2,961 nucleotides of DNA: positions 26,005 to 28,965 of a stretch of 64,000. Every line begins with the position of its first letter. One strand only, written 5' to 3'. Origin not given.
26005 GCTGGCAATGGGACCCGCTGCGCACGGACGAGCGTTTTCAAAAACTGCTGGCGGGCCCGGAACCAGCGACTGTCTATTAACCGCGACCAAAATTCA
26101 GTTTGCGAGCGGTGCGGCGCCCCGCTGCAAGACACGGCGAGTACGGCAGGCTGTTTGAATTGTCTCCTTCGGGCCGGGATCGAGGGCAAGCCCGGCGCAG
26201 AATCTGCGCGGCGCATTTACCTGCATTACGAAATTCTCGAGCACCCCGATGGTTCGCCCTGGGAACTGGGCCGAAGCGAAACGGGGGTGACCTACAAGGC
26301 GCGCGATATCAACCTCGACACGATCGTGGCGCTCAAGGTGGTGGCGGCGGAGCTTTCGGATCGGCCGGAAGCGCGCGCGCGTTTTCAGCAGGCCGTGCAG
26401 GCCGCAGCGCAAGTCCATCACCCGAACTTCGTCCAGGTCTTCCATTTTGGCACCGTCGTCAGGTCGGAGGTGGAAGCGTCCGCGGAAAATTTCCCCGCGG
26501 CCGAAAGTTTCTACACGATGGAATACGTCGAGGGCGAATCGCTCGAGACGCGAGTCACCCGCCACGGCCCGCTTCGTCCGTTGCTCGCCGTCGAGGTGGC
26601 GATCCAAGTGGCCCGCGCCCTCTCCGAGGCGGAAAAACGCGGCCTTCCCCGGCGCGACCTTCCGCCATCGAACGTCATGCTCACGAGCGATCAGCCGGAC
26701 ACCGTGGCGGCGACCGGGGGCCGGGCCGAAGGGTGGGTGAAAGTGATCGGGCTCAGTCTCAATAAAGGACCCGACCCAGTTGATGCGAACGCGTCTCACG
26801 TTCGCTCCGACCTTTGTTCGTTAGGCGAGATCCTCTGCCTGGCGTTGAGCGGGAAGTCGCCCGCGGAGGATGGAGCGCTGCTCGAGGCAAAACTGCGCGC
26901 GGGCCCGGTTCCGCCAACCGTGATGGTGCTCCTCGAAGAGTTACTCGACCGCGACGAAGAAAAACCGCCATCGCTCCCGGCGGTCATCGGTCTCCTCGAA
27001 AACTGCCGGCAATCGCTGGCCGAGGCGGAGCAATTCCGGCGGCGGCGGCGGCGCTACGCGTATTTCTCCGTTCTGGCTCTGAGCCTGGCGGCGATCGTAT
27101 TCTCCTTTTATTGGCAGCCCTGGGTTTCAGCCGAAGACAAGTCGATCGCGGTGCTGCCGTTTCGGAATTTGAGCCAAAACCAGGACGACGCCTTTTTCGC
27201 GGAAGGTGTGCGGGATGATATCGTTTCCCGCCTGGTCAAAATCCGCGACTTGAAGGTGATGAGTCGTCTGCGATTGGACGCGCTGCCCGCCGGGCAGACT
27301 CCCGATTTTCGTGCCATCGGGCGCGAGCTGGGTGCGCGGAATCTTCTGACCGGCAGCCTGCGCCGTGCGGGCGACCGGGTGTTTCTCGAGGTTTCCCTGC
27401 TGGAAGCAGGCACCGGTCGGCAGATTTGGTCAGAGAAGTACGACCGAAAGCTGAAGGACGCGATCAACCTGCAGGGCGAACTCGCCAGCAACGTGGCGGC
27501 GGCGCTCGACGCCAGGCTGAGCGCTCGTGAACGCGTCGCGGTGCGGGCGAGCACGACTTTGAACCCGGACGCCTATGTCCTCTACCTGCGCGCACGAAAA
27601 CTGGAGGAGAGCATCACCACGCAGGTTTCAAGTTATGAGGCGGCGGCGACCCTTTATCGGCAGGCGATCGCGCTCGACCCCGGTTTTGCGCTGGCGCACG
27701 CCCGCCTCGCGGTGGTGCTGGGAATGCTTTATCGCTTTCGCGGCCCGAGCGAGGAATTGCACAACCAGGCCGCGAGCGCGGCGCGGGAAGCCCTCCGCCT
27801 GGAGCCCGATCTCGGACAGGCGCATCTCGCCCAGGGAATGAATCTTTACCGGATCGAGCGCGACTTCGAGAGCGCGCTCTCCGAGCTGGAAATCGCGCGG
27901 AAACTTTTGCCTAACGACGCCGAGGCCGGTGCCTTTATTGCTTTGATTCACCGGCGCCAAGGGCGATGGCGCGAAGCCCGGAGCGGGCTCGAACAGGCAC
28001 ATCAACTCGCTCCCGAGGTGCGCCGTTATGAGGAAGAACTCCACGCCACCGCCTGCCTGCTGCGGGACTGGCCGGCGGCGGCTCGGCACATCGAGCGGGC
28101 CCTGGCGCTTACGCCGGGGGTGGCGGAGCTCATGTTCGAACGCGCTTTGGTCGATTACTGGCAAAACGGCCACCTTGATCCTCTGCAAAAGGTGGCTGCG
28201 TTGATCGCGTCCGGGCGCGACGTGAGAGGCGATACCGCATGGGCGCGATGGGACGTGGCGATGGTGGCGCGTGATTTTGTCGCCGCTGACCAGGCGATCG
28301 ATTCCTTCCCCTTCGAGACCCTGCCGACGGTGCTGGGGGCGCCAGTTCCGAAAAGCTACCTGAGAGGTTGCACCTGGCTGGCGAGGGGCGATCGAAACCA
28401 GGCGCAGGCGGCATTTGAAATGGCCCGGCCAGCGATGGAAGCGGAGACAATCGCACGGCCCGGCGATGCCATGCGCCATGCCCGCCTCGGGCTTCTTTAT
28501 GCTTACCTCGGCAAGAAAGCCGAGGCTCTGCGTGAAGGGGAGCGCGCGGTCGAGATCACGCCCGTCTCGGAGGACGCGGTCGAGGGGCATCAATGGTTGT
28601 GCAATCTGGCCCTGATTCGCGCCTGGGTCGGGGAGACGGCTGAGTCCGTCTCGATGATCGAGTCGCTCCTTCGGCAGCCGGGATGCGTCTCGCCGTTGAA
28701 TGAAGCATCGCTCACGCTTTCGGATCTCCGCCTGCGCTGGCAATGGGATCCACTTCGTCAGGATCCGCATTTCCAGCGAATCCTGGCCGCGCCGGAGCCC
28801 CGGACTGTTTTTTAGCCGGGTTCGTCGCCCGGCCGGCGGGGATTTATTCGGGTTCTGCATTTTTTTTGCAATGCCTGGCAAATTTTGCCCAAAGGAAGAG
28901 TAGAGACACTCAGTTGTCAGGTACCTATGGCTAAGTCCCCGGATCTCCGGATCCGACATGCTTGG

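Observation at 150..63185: Hyper-abundant 9-mer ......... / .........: about one copy per kb, strand-symmetric and frame-independent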

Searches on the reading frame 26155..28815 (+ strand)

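Call 8: search_protein_families(library=pfam, proteins=[window:26155-28815:+])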
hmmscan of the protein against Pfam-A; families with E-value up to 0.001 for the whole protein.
window:26155-28815:+ (886 aa): 11 families
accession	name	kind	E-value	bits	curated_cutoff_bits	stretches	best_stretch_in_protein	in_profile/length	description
PF07719.23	TPR_2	-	1.7e-13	49.9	27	0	775-803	4-32/34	Tetratricopeptide repeat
PF00069.31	Pkinase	-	3.4e-11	43.5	31.7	1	37-238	6-198/263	Protein kinase domain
PF13414.12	TPR_11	-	1.1e-06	28.7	26.8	1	493-523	9-39/42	TPR repeat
PF00515.34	TPR_1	-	1.2e-06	28.5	27.8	0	494-511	17-34/34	Tetratricopeptide repeat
PF07714.23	PK_Tyr_Ser-Thr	-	5.3e-06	26.4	23.1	1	38-180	7-139/258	Protein tyrosine and serine/threonine kinase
PF13428.12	TPR_14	-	1.1e-05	26.1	23.5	0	596-627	8-39/44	Tetratricopeptide repeat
PF13371.12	TPR_9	-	2.4e-05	24.7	35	0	636-668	8-40/73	Tetratricopeptide repeat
PF13431.12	TPR_17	-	7.4e-05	23.2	24.4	0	500-525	1-26/34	Tetratricopeptide repeat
PF13176.12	TPR_7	-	0.00018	21.8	27.9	0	594-615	4-25/36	Tetratricopeptide repeat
PF13424.12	TPR_12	-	0.00022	21.8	30.1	0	743-801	15-74/77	Tetratricopeptide repeat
PF13181.12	TPR_8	-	0.0006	20.2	25.7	0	777-803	6-32/34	Tetratricopeptide repeat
